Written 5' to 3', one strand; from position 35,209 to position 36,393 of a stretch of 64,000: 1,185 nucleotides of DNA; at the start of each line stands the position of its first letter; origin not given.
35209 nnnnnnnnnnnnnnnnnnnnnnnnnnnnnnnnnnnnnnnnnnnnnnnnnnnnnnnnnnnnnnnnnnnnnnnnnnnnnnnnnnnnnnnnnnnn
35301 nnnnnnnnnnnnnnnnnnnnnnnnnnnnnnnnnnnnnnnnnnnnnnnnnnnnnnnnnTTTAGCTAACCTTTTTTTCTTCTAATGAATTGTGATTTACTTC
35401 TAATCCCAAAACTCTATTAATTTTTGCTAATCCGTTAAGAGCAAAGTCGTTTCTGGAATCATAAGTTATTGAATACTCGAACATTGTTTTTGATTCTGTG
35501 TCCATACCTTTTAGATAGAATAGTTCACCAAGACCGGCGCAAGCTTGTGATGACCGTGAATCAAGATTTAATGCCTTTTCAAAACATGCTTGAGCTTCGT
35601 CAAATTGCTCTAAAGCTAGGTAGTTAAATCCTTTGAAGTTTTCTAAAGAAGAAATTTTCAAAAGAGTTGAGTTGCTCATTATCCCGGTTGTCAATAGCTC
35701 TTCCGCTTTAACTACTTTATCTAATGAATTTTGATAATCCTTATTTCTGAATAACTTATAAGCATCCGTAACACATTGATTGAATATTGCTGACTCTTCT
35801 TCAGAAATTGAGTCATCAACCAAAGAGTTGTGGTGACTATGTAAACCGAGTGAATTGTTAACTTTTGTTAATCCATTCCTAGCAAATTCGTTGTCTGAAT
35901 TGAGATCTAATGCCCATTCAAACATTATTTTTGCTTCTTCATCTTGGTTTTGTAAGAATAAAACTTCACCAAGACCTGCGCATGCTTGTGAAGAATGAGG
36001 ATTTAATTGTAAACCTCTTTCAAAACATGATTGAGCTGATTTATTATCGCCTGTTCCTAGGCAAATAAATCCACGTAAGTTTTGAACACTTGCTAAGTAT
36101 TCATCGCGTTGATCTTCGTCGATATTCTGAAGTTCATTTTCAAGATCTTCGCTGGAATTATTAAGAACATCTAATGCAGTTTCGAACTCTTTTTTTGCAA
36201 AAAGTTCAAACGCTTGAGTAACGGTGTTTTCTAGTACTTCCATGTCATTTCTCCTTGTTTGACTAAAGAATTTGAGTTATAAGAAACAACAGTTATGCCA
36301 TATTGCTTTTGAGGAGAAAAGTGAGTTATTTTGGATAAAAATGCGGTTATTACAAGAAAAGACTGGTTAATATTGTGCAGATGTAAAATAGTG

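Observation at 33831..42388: Flagellin-linked glycosylation island centred on a 1630-aa fused GT2-GT4-GT2-TPR enzyme and a UDP-galactopyranose mutase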

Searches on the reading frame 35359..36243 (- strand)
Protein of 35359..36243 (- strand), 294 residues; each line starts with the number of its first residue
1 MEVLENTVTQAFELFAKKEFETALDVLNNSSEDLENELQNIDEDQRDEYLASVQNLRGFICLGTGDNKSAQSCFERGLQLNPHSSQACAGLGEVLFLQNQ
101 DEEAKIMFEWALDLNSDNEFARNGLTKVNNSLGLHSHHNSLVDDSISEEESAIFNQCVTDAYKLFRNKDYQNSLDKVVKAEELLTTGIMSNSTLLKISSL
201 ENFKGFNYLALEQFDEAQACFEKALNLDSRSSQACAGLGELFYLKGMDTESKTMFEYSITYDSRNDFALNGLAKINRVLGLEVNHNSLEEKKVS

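Call 4: search_protein_families(library=pfam, proteins=[window:35359-36243:-], max_evalue=0.01)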
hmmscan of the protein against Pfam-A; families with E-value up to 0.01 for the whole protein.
window:35359-36243:- (294 aa): 17 families
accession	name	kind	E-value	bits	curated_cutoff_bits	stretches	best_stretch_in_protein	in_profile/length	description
PF07719.23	TPR_2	-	1.3e-17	62.8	27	2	204-229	7-32/34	Tetratricopeptide repeat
PF00515.34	TPR_1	-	2.2e-14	53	27.8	1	205-229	8-32/34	Tetratricopeptide repeat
PF13181.12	TPR_8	-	2.6e-14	52.5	25.7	1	204-229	7-32/34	Tetratricopeptide repeat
PF13424.12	TPR_12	-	1.3e-11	45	30.1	2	50-114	2-74/77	Tetratricopeptide repeat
PF14559.12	TPR_19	-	2.9e-10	40.8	25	1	64-109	4-49/68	Tetratricopeptide repeat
PF13428.12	TPR_14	-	8.3e-09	35.7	23.5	0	56-93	6-43/44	Tetratricopeptide repeat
PF13432.12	TPR_16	-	2.8e-08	34.5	32.7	0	208-246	7-45/65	Tetratricopeptide repeat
PF13414.12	TPR_11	-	5.2e-07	29.7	26.8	1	208-246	4-42/42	TPR repeat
PF23914.1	TPR_CcmH_CycH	-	1.8e-05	25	42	0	60-105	59-107/158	Cytochrome c-type biogenesis protein H TPR domain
PF09976.15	TPR_21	-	2.7e-05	24.5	25.5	0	30-81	125-176/193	Tetratricopeptide repeat-like domain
PF13431.12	TPR_17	-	0.00041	20.8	24.4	0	73-105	1-33/34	Tetratricopeptide repeat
PF13429.12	TPR_15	-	0.0012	18.8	26.2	0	24-118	117-214/280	Tetratricopeptide repeat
PF23300.3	HEAT_Nup120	-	0.0013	19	29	0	204-224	32-52/170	Nucleoporin Nup120, HEAT repeats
PF10345.15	Cohesin_load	-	0.0023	16.8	25.8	1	10-98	361-439/585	Cohesin loading factor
PF12895.13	ANAPC3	-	0.0027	18.4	27.2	0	67-108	5-46/82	Anaphase-promoting complex, cyclosome, subunit 3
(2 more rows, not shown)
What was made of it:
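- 35359..36243 (-): 294-aa protein made of two copies of the ~145-aa TPR unit. Pfam TPR families (call 4).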

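Call 25: search_protein_families(library=ncbifam, proteins=[window:35359-36243:-], max_evalue=0.001)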
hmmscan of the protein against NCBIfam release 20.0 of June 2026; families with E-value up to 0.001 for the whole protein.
window:35359-36243:- (294 aa): 13 families
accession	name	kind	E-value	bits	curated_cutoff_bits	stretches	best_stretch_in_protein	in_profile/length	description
TIGR02917.1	PEP_TPR_lipo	equivalog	1.7e-14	52.7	312.2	2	45-153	461-567/899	XrtA/PEP-CTERM system TPR-repeat protein PrsT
TIGR02521.1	type_IV_pilW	equivalog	2.6e-12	46.8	154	2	176-256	114-193/234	type IV pilus biogenesis/stability protein PilW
NF008520.0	PRK11447.1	equivalog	4.6e-11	41.3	858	2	205-277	358-430/1157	cellulose synthase complex outer membrane protein BcsC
TIGR00990.1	3a0801s09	subfamily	8.3e-09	34.6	757.25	1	60-258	374-568/615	mitochondrial import receptor subunit TOM70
TIGR02552.1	LcrH_SycD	equivalog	1.8e-08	34.2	104.8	0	63-119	64-120/136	SycD/LcrH family type III secretion system chaperone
NF008391.2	PRK11189.1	equivalog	8.1e-06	25.5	250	0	47-122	61-136/297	lipoprotein NlpI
NF033920.0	C39_PA2778_fam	equivalog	1.1e-05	25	150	0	62-144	167-249/255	PA2778 family cysteine peptidase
NF052304.1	CdsG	equivalog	3.9e-05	23.8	170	0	58-125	15-82/133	CdsG family type III secretion system protein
NF033762.1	social_mot_Tgl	equivalog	7.4e-05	22.2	225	0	64-133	44-114/252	social motility TPR repeat lipoprotein Tgl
TIGR00540.1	TPR_hemY_coli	hypoth_equivalog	0.00045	19.1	142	0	208-255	336-382/385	heme biosynthesis-associated TPR protein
NF040959.1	MamA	equivalog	0.00048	19.6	200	0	58-132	78-152/204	magnetosome protein MamA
NF008757.0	PRK11788.1-5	equivalog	0.00052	19.3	363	0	198-246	35-83/388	lipopolysaccharide assembly protein LapB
NF047507.1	TPR_BatC_Lepto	exception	0.00057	19.4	175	0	57-89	102-134/214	TPR repeat-containing protein BatC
